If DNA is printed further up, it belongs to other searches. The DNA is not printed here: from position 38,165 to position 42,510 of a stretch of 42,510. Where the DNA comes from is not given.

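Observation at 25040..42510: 17.5-kb surface-protein island: two giant genes bracketing a Bro-N gene and a PBP-fold hydrolase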

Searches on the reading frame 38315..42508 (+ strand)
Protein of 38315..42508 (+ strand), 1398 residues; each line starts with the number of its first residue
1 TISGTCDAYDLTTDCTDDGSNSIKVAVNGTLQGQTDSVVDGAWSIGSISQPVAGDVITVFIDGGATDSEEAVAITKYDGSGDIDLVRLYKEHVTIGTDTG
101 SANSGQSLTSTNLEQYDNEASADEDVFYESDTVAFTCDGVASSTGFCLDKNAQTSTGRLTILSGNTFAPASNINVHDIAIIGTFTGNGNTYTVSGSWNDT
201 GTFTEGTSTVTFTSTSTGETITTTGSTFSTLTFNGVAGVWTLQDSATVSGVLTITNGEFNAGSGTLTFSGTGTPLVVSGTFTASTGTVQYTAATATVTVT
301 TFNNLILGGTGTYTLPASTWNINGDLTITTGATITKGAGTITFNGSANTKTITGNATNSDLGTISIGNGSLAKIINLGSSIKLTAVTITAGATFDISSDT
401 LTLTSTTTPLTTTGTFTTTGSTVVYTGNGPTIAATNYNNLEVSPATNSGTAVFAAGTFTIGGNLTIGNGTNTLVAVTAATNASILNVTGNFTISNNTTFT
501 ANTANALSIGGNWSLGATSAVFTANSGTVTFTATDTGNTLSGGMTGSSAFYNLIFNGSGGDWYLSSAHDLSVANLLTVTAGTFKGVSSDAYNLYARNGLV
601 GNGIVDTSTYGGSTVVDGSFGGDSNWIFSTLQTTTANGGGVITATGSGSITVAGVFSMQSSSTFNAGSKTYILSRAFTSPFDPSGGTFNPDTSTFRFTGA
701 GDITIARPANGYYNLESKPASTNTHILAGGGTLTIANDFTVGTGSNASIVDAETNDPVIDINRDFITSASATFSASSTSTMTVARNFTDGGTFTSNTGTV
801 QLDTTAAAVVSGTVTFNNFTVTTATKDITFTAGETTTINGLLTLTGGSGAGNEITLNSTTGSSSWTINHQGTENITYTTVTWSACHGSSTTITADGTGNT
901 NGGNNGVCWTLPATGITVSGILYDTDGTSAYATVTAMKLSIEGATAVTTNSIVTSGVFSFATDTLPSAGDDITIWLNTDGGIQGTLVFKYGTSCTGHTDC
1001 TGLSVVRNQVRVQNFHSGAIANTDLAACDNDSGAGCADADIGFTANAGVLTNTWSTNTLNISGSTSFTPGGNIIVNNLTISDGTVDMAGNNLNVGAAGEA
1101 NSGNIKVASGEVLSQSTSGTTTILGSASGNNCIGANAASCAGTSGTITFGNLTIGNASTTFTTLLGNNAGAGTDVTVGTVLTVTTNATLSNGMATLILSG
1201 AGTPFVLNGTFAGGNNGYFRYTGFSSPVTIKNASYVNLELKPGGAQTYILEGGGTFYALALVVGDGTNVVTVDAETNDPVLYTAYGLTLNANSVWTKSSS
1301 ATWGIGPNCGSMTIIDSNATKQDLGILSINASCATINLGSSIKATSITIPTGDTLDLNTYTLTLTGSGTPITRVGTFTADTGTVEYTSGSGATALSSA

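Call 107: search_solved_structures(query=window:38315-42508:+, max_evalue=1)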
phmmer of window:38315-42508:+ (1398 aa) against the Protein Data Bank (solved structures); distinct sequences matched with E-value up to 1: 0.
